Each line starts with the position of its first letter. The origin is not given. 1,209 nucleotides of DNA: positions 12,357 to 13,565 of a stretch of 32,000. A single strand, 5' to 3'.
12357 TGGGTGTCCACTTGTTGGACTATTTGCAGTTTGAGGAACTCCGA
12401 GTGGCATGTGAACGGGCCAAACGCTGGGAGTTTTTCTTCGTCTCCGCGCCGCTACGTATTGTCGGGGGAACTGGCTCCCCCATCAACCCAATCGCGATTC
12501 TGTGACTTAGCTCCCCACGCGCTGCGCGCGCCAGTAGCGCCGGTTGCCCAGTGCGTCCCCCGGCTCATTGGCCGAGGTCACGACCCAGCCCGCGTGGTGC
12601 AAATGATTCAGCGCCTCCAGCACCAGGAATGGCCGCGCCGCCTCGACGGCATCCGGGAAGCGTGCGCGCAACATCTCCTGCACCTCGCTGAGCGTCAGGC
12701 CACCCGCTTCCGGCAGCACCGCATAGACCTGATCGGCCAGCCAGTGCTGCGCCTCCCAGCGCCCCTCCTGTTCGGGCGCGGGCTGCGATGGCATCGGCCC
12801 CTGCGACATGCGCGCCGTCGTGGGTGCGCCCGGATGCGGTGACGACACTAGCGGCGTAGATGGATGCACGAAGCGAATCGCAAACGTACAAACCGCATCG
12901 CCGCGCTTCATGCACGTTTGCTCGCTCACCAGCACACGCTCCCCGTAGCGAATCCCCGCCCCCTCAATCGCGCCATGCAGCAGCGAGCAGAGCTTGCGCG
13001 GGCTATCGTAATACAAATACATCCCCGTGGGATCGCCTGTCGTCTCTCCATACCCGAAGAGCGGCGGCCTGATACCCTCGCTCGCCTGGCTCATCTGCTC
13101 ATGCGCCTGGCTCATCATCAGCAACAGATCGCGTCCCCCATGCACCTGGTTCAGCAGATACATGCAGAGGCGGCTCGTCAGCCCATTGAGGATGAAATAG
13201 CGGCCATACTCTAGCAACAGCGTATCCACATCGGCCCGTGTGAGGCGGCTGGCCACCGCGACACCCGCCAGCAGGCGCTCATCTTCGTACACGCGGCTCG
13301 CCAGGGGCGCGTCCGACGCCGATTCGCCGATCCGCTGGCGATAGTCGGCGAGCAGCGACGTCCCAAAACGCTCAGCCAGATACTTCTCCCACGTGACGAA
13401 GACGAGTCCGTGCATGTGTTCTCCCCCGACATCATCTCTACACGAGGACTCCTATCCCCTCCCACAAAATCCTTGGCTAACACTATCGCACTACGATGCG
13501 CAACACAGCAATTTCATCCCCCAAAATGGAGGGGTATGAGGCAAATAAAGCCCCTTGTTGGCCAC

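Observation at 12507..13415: H-NOX haem sensor fused to a winged-helix-like domain: candidate one-component NO-responsive regulator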

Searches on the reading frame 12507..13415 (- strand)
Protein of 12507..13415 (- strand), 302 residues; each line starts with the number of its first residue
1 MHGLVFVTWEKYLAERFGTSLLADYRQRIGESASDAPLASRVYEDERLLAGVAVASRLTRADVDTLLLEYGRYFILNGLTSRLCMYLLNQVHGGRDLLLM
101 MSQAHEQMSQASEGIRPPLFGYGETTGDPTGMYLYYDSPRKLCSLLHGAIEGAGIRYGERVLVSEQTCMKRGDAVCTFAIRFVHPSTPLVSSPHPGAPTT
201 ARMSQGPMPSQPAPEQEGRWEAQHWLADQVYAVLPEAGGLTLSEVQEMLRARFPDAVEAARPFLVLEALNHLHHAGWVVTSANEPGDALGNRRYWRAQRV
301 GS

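Call 4: search_protein_families(library=pfam, proteins=[window:12507-13415:-], max_evalue=10)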
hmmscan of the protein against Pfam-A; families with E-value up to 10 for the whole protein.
window:12507-13415:- (302 aa): 2 families
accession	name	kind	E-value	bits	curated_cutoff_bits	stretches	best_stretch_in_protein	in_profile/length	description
PF07700.20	HNOB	-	3.3e-19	69.8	25.5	1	2-164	1-162/163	Haem-NO-binding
PF02830.23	V4R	-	0.00011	22.7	31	1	136-181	15-61/62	V4R domain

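Call 5: search_protein_families(library=ncbifam, proteins=[window:12507-13415:-], max_evalue=10)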
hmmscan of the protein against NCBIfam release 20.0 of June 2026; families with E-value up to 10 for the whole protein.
window:12507-13415:- (302 aa): 1 family
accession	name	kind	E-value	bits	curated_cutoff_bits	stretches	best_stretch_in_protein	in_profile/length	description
NF053755.1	MsvR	equivalog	0.057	13.1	220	1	140-180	195-236/236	transcriptional factor MsvR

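Call 6: search_solved_structures(query=window:12510-13415:-, max_evalue=10, show_alignments=3)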
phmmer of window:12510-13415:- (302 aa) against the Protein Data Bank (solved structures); distinct sequences matched with E-value up to 10: 27.
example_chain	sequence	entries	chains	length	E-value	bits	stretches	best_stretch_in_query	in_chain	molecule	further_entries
4u9b_A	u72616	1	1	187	5.7e-06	28.8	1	2-181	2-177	NO-binding heme-dependent sensor protein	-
2kii_A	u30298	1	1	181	6.3e-06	28.7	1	2-181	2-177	Putative uncharacterized protein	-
2kil_A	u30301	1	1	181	1.1e-05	27.8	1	2-181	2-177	Putative uncharacterized protein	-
4iae_A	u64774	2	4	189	1.6e-05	27.4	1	1-182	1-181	Alr2278 protein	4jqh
4u99_A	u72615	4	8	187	2e-05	27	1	2-181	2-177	NO-binding heme-dependent sensor protein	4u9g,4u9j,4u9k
2o09_A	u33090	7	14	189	2.2e-05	26.9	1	1-182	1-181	Alr2278 protein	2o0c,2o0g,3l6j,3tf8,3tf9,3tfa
4iah_A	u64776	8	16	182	2.3e-05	26.8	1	1-182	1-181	Alr2278 protein | H-NOX domain protein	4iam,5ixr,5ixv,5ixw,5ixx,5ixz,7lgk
6mx5_A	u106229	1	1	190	2.6e-05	26.7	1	1-182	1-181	Alr2278 protein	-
4fdk_A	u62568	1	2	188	4e-05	26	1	1-183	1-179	Methyl-accepting chemotaxis protein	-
1u4h_A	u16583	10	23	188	0.0001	24.7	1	1-183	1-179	Heme-based Methyl-accepting Chemotaxis Protein | Methyl-accepting chemotaxis protein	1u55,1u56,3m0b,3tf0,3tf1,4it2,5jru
1xbn_A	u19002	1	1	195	0.00011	24.6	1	1-183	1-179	Methyl-accepting chemotaxis protein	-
3tfd_A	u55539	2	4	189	0.00015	24.1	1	1-182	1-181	Alr2278 protein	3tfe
3tff_A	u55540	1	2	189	0.00015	24.1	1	1-182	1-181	Alr2278 protein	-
3nvr_A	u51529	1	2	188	0.00017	23.9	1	1-183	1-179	Methyl-accepting chemotaxis protein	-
3sj5_A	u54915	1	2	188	0.00025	23.4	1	2-183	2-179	Methyl-accepting chemotaxis protein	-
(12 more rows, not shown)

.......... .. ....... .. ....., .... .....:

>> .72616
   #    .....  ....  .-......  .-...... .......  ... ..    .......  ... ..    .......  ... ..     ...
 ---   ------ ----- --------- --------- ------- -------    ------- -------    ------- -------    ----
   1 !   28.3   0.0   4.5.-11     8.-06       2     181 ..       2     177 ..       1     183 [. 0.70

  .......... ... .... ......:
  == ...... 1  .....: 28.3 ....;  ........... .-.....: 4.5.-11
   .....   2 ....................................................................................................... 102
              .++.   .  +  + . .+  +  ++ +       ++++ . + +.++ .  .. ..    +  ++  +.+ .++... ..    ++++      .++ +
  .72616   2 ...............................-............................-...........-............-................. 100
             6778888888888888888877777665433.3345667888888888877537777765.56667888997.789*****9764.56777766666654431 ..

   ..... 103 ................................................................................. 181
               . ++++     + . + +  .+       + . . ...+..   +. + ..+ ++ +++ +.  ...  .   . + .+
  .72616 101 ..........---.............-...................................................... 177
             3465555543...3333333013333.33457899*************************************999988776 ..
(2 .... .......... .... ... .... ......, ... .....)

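Call 7: find_homologous_proteins(query=window:12510-13415:-)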
Query window:12510-13415:- (302 aa): 615 proteins with E <= 0.001 among 6564 candidates; the best 120 are listed.
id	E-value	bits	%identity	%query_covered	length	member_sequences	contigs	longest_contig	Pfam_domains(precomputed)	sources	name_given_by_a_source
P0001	7.7e-203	690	100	100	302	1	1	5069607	PF07700.21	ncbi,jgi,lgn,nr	ncbi:MAG: hypothetical protein OJF49_003501 [Ktedonobacterales bacterium]|jgi:hypothetical protein|n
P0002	1.7e-139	482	71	100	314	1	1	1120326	PF07700.21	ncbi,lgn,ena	-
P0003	1.4e-138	479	72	100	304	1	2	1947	PF02830.24,PF07700.21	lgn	-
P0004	2.2e-132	459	68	100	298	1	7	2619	PF07700.21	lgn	-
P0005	7.2e-132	457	68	99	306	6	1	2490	PF02830.24,PF07700.21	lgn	-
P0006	1.2e-130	453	68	99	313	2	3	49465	PF07700.21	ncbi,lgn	ncbi:MAG TPA: heme NO-binding domain-containing protein [Ktedonobacterales bacterium]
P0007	1.0e-128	447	68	100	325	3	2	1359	PF07700.21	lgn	-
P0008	5.4e-127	441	65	99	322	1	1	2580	PF07700.21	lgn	-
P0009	5.1e-126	438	65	100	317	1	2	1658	PF07700.21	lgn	-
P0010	6.2e-125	434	67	99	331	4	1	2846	PF02830.24,PF07700.21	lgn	-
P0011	9.5e-125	434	67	100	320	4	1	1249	PF07700.21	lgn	-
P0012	5.5e-124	431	66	99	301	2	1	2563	PF02830.24,PF07700.21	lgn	-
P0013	1.4e-122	427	66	99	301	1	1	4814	PF02830.24,PF07700.21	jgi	jgi:hypothetical protein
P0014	2.6e-122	426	65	99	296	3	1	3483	PF07700.21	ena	-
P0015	1.1e-121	424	66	99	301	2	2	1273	PF02830.24,PF07700.21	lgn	-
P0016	1.2e-121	423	66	99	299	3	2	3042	PF02830.24,PF07700.21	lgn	-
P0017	3.2e-121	422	64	99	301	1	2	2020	PF02830.24,PF07700.21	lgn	-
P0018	2.7e-120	419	64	100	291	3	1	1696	PF07700.21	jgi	jgi:hypothetical protein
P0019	5.2e-120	418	64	100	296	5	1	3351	PF07700.21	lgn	-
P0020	1.4e-119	417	63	99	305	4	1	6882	PF07700.21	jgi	jgi:heme-NO-binding protein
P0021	2.6e-118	413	63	100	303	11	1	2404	PF02830.24,PF07700.21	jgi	jgi:predicted hydrocarbon binding protein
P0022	3.6e-118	412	65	99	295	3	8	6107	PF07700.21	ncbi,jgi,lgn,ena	ncbi:MAG TPA: heme NO-binding domain-containing protein [Ktedonobacterales bacterium]|jgi:hypothetic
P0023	1.9e-116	406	62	100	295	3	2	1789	PF02830.24,PF07700.21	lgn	-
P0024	4.9e-116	405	65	100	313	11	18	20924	PF07700.21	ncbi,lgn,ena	-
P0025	3.6e-114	399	63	100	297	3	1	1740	PF07700.21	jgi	jgi:predicted hydrocarbon binding protein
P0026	5.8e-114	398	61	99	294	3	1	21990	PF02830.24,PF07700.21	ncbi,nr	ncbi:MAG TPA: heme NO-binding domain-containing protein [Ktedonobacterales bacterium]|nr:heme NO-bin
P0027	1.6e-113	397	64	99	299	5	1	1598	PF07700.21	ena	-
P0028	1.5e-112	394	64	99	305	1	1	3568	PF02830.24,PF07700.21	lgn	-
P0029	1.5e-112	394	63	99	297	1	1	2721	PF02830.24,PF07700.21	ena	-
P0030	4.8e-112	392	60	99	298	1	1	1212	PF02830.24,PF07700.21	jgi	jgi:heme-NO-binding protein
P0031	4.6e-101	356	56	100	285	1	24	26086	PF02830.24,PF07700.21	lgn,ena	-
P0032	1.8e-100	354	56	100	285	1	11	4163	PF02830.24,PF07700.21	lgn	-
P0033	3.8e-100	353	58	99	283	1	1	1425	PF02830.24,PF07700.21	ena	-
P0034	4.7e-100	353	57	100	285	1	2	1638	PF02830.24,PF07700.21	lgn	-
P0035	1.0e-98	348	56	99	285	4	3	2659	PF02830.24,PF07700.21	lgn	-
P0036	5.5e-98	346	56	98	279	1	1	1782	PF02830.24,PF07700.21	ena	-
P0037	3.0e-95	337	56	98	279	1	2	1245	PF02830.24,PF07700.21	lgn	-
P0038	1.6e-94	334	54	98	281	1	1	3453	PF02830.24,PF07700.21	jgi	jgi:hypothetical protein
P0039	5.1e-94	333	55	100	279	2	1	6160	PF02830.24,PF07700.21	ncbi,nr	ncbi:MAG TPA: heme NO-binding domain-containing protein [Ktedonobacteraceae bacterium]|nr:heme NO-bi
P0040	1.3e-93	331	66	77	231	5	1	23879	PF02830.24,PF07700.21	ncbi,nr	ncbi:MAG TPA: heme NO-binding domain-containing protein [Ktedonobacterales bacterium]|nr:heme NO-bin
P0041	1.8e-93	331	55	100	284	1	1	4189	PF02830.24,PF07700.21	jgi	jgi:Haem-NO-binding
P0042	1.6e-92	328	55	100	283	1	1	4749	PF02830.24,PF07700.21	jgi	jgi:hypothetical protein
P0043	2.5e-92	327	55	98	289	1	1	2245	PF02830.24,PF07700.21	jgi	jgi:hypothetical protein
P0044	2.8e-92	327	55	100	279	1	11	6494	PF02830.24,PF07700.21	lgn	-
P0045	7.1e-92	326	54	98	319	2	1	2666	PF02830.24,PF07700.21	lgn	-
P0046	7.4e-92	326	55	98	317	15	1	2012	PF02830.24,PF07700.21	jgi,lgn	jgi:hypothetical protein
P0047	7.9e-92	326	55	98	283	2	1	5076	PF02830.24,PF07700.21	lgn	-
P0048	1.5e-91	325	53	100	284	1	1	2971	PF02830.24,PF07700.21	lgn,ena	-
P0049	1.7e-91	324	53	100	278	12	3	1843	PF07700.21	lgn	-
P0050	1.8e-91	324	55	100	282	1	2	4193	PF02830.24,PF07700.21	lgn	-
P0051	1.8e-91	324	53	98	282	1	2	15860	PF02830.24,PF07700.21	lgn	-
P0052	3.4e-91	323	52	100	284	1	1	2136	PF02830.24,PF07700.21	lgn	-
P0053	4.6e-91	323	54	100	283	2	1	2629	PF02830.24,PF07700.21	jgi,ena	-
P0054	4.7e-91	323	54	98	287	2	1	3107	PF02830.24,PF07700.21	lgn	-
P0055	5.7e-91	323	54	99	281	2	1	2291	PF02830.24,PF07700.21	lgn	-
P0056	9.5e-91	322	54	100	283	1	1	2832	PF02830.24,PF07700.21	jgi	jgi:hypothetical protein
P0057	9.8e-91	322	55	100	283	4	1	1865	PF02830.24,PF07700.21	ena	-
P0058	1.1e-90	322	56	98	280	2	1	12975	PF02830.24,PF07700.21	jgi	jgi:Predicted hydrocarbon binding protein (contains V4R domain)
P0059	2.2e-90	321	53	100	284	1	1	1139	PF02830.24,PF07700.21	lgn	-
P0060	2.3e-90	321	54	98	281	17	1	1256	PF02830.24,PF07700.21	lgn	-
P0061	2.4e-90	321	55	98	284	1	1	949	PF07700.21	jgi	jgi:hypothetical protein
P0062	3.3e-90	320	53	100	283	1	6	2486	PF02830.24,PF07700.21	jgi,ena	jgi:hypothetical protein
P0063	3.7e-90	320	52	100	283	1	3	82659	PF02830.24,PF07700.21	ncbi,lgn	ncbi:MAG TPA: heme NO-binding domain-containing protein [Ktedonobacteraceae bacterium]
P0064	3.9e-90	320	53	100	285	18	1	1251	PF02830.24,PF07700.21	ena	-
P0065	4.0e-90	320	54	98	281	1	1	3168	PF02830.24,PF07700.21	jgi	jgi:Haem-NO-binding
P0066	4.3e-90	320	53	100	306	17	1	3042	PF02830.24,PF07700.21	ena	-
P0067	4.5e-90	320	53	100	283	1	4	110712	PF02830.24,PF07700.21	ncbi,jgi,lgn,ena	jgi:hypothetical protein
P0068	4.9e-90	320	54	99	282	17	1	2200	PF02830.24,PF07700.21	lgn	-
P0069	6.5e-90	319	54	98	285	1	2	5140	PF02830.24,PF07700.21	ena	-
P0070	7.0e-90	319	55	98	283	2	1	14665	PF02830.24,PF07700.21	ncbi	ncbi:MAG: hypothetical protein PVS3B3_07980 [Ktedonobacteraceae bacterium]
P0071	9.9e-90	319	55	98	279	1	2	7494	PF02830.24,PF07700.21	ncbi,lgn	ncbi:MAG: heme NO-binding domain-containing protein [Ktedonobacteraceae bacterium]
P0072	1.2e-89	318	54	98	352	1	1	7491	PF02830.24,PF07700.21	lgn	-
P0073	1.7e-89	318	53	100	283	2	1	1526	PF02830.24,PF07700.21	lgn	-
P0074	1.8e-89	318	54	98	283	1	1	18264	PF02830.24,PF07700.21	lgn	-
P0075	1.8e-89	318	54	98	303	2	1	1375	PF02830.24,PF07700.21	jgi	-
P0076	2.0e-89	318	53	98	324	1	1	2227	PF02830.24,PF07700.21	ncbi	-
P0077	2.1e-89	318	55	98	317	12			PF02830.24,PF07700.21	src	-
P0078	2.5e-89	317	53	100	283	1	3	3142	PF02830.24,PF07700.21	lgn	-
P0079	2.7e-89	317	52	100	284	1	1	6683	PF02830.24,PF07700.21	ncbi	ncbi:MAG: hypothetical protein NVSMB27_21200 [Ktedonobacteraceae bacterium]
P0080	3.8e-89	317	54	98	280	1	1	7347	PF02830.24,PF07700.21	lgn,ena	-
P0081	4.0e-89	317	52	100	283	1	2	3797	PF07700.21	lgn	-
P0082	4.5e-89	317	54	100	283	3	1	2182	PF02830.24,PF07700.21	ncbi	-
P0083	4.7e-89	316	54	98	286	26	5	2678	PF02830.24,PF07700.21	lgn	-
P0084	4.8e-89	316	54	98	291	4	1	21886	PF02830.24,PF07700.21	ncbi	ncbi:MAG: hypothetical protein PVSMB2_20030 [Ktedonobacteraceae bacterium]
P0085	5.1e-89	316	55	98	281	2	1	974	PF02830.24,PF07700.21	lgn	-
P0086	6.4e-89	316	55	98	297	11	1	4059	PF02830.24,PF07700.21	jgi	jgi:hypothetical protein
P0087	6.7e-89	316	53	98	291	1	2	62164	PF02830.24,PF07700.21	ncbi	ncbi:MAG: hypothetical protein NVS4B11_11890 [Ktedonobacteraceae bacterium]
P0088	8.2e-89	316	53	98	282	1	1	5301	PF02830.24,PF07700.21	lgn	-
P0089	8.8e-89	316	53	98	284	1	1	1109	PF02830.24,PF07700.21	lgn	-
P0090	1.0e-88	315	54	98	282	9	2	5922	PF02830.24,PF07700.21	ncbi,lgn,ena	-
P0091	1.1e-88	315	55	98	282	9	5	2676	PF07700.21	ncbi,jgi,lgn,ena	jgi:hypothetical protein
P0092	1.3e-88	315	52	100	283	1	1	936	PF07700.21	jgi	jgi:hypothetical protein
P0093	1.7e-88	315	53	98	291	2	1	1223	PF02830.24,PF07700.21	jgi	jgi:hypothetical protein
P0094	2.3e-88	314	53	98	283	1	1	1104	PF07700.21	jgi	-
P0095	2.4e-88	314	52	100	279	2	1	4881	PF07700.21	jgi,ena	-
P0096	2.5e-88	314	52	100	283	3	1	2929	PF02830.24,PF07700.21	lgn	-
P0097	2.9e-88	314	51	100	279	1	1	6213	PF07700.21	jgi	jgi:hypothetical protein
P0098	3.5e-88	314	54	98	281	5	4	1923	PF02830.24,PF07700.21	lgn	-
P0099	3.5e-88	314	54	98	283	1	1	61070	PF02830.24,PF07700.21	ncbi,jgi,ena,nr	ncbi:MAG: heme NO-binding domain-containing protein [Ktedonobacteraceae bacterium]|nr:heme NO-bindin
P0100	4.3e-88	313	52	100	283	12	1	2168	PF02830.24,PF07700.21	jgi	jgi:hypothetical protein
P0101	5.0e-88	313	52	99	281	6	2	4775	PF02830.24,PF07700.21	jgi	jgi:hypothetical protein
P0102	5.4e-88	313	52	98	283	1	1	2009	PF07700.21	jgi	jgi:Haem-NO-binding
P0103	5.5e-88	313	53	100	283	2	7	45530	PF02830.24,PF07700.21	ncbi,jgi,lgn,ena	-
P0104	5.7e-88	313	52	100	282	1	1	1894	PF02830.24,PF07700.21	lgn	-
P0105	5.8e-88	313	55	98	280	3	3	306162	PF02830.24,PF07700.21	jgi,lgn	-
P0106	6.1e-88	313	53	98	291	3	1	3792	PF02830.24,PF07700.21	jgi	jgi:predicted hydrocarbon binding protein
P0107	7.0e-88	313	53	100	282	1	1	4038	PF02830.24,PF07700.21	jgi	jgi:hypothetical protein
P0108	7.1e-88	313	53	100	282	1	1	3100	PF02830.24,PF07700.21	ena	-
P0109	7.1e-88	313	53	98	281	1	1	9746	PF07700.21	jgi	jgi:hypothetical protein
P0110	7.2e-88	313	53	100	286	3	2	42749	PF02830.24,PF07700.21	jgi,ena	-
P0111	7.4e-88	313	52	99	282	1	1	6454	PF02830.24,PF07700.21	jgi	jgi:hypothetical protein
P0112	7.6e-88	312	52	98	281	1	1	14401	PF07700.21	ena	-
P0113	8.0e-88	312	52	98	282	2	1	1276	PF07700.21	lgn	-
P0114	9.9e-88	312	53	98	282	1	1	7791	PF02830.24,PF07700.21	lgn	-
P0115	1.0e-87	312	52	98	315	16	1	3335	PF02830.24,PF07700.21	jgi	jgi:Haem-NO-binding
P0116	1.1e-87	312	54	98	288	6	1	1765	PF02830.24,PF07700.21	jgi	-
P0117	1.2e-87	312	54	98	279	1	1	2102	PF02830.24,PF07700.21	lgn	-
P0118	1.2e-87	312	55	98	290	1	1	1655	PF07700.21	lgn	-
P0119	1.4e-87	312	53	100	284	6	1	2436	PF02830.24,PF07700.21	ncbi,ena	-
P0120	1.4e-87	312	53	98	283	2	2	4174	PF02830.24,PF07700.21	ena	-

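Call 34: find_encoding_contigs(protein=P0067, flank=6000, max_places=3)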
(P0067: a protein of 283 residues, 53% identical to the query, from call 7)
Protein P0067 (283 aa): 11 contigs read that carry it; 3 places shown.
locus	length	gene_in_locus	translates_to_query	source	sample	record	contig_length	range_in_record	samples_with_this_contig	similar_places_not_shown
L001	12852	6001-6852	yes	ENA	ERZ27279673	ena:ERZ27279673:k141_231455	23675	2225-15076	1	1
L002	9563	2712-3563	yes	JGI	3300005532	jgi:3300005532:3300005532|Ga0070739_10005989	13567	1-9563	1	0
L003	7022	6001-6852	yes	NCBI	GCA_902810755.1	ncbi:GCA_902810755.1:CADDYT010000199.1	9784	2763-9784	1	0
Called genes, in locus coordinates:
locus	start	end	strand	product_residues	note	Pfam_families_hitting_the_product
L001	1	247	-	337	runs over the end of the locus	PF01040:UbiA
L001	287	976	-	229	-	PF00027:cNMP_binding, PF13545:HTH_Crp_2, PF00325:Crp (weak)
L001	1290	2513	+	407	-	PF02515:CoA_transf_3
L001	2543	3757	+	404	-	PF02515:CoA_transf_3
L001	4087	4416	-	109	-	-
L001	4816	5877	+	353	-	PF01243:PNPOx_N (weak)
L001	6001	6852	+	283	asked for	PF07700:HNOB, PF02830:V4R (weak)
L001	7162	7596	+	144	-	PF01555:N6_N4_Mtase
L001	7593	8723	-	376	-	PF13424:TPR_12 (faint), PF01381:HTH_3, PF12844:HTH_19, PF13560:HTH_31 (faint), PF00515:TPR_1 (faint), PF07719:TPR_2 (faint)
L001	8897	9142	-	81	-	PF12728:HTH_17 (weak)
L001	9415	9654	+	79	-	-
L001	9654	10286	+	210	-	-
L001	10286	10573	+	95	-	-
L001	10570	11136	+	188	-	-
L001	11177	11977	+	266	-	-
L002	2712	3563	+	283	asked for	PF07700:HNOB, PF02830:V4R (weak)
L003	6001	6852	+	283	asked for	PF07700:HNOB, PF02830:V4R (weak)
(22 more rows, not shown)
